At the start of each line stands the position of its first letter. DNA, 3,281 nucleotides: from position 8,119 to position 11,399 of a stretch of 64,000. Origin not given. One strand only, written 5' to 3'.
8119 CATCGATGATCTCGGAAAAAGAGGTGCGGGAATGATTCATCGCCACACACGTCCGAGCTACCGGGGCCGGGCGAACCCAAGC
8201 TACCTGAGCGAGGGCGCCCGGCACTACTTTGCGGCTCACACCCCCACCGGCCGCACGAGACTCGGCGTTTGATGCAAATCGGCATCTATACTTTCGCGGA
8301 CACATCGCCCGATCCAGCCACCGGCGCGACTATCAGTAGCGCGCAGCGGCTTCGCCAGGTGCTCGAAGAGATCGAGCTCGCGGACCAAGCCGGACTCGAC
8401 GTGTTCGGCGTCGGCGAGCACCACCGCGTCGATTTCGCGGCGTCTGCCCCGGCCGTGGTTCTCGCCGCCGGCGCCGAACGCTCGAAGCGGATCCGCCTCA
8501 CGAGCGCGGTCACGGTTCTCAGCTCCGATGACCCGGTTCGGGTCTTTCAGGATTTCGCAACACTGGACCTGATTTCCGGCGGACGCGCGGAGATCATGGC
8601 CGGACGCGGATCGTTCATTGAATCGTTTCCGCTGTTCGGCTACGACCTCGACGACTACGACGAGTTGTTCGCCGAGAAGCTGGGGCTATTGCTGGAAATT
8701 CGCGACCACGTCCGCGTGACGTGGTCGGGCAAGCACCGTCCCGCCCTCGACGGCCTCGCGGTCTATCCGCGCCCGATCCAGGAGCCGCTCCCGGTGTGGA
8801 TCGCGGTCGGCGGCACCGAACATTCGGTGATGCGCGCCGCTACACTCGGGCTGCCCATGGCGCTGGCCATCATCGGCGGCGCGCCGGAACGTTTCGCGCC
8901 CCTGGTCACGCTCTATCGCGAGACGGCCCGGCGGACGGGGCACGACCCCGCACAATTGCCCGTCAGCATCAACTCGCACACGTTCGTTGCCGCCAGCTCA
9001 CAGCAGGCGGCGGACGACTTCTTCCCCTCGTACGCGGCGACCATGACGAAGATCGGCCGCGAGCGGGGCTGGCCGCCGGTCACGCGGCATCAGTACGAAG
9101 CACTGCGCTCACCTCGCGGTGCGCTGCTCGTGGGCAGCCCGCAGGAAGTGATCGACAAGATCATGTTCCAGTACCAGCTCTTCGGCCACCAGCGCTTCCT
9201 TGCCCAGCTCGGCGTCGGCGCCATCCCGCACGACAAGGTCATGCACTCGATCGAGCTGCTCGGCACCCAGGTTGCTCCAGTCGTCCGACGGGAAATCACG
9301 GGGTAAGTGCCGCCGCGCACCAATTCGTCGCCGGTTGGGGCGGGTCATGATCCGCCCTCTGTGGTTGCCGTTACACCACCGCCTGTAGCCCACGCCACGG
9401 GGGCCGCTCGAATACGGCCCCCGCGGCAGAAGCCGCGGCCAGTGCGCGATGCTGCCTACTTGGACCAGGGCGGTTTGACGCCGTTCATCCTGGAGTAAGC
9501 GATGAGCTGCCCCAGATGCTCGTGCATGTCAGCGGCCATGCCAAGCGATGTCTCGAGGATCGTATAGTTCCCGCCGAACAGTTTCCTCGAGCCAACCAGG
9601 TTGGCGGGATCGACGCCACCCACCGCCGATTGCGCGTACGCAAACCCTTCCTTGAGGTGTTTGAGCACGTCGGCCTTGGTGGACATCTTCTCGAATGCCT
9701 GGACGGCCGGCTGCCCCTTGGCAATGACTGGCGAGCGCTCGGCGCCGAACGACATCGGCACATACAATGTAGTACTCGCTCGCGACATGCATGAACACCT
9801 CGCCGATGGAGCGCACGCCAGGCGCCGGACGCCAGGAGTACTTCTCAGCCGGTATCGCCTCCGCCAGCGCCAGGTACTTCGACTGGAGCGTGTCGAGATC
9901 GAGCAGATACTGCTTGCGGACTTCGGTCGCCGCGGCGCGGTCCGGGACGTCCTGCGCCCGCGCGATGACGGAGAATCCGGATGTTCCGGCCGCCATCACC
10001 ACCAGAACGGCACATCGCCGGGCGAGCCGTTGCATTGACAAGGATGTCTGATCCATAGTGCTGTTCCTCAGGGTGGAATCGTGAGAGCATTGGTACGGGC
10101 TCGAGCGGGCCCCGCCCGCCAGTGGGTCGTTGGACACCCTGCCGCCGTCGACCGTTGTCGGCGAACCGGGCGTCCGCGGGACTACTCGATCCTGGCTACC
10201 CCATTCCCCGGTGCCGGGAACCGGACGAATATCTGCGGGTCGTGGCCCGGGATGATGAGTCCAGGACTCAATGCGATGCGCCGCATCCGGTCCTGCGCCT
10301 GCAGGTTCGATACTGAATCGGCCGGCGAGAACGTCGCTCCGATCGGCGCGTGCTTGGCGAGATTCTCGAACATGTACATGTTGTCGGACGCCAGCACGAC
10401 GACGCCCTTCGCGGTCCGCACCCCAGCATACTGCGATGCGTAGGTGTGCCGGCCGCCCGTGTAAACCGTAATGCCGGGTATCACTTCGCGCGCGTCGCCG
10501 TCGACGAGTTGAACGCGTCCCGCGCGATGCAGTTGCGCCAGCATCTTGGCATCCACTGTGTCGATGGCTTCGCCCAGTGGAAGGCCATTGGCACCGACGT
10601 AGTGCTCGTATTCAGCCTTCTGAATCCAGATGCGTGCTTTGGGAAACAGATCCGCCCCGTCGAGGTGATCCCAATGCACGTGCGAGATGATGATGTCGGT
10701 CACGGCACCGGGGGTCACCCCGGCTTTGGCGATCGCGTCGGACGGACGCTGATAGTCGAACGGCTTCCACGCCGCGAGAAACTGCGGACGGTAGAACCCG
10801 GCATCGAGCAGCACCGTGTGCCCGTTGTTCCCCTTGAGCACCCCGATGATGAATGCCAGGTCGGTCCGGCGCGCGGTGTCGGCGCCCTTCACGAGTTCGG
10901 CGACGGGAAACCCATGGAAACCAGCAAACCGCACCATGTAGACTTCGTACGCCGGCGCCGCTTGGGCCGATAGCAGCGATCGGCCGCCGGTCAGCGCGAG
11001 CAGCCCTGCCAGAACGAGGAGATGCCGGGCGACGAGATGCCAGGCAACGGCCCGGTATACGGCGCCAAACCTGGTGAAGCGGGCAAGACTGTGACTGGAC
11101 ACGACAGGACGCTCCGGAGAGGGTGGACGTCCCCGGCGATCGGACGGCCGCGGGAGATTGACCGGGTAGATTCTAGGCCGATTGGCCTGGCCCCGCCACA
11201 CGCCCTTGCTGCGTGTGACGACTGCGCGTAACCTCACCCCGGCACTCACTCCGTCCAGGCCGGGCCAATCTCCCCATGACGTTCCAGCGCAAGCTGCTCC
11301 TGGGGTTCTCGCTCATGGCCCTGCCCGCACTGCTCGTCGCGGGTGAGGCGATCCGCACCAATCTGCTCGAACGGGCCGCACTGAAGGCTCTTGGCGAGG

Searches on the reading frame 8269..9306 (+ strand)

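Call 8: search_protein_families(library=pfam, proteins=[window:8269-9306:+], max_evalue=0.001)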
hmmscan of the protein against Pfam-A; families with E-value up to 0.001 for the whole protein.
window:8269-9306:+ (345 aa): 1 family
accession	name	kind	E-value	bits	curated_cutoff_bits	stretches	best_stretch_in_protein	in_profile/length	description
PF00296.26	Bac_luciferase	-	9.8e-57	193.1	27.9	1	2-300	1-306/314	Luciferase-like monooxygenase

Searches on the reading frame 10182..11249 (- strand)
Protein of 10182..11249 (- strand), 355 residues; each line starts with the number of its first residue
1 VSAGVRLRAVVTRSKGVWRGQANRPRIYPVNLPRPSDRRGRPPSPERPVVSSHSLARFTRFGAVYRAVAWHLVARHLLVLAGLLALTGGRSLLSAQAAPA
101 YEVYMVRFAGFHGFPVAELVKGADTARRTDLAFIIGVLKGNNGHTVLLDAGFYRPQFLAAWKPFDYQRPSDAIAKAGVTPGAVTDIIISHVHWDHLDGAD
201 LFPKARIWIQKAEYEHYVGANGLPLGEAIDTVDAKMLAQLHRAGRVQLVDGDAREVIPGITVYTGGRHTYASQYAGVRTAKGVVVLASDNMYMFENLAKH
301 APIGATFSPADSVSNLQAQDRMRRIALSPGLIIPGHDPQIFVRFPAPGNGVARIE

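Call 8: search_protein_families(library=pfam, proteins=[window:10182-11249:-], max_evalue=0.001)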
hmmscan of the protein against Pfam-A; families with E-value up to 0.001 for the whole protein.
window:10182-11249:- (355 aa): 1 family
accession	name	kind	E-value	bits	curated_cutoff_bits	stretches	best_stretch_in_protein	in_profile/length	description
PF00753.33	Lactamase_B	-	1.3e-11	45.3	22.7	1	138-336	11-196/196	Metallo-beta-lactamase superfamily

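Call 60: search_protein_families(library=ncbifam, proteins=[window:10182-11249:-], max_evalue=0.00001)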
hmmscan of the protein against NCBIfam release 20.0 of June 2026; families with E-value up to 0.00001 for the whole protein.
window:10182-11249:- (355 aa): 5 families
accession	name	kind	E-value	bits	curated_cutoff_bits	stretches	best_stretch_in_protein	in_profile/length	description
NF045699.1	AHLLactAiiA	equivalog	7.7e-16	58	375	1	171-338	84-238/251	quorum-quenching N-acyl homoserine lactonase AiiA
NF045700.1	AHLLactAttM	equivalog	3.7e-10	39.8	390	1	168-344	79-253/257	AttM family quorum-quenching N-acyl homoserine lactonase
NF047979.1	lactonase_AidB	equivalog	3.8e-09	36.2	360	1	130-333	48-248/271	AidB family quorum-quenching N-acyl homoserine lactonase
NF047925.1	pyridox_lacton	equivalog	1.2e-08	35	325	1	167-344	73-260/268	4-pyridoxolactonase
NF047976.1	lactonase_AhlS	equivalog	4.4e-07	29.3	475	1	175-345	96-268/276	AhlS family quorum-quenching N-acyl homoserine lactonase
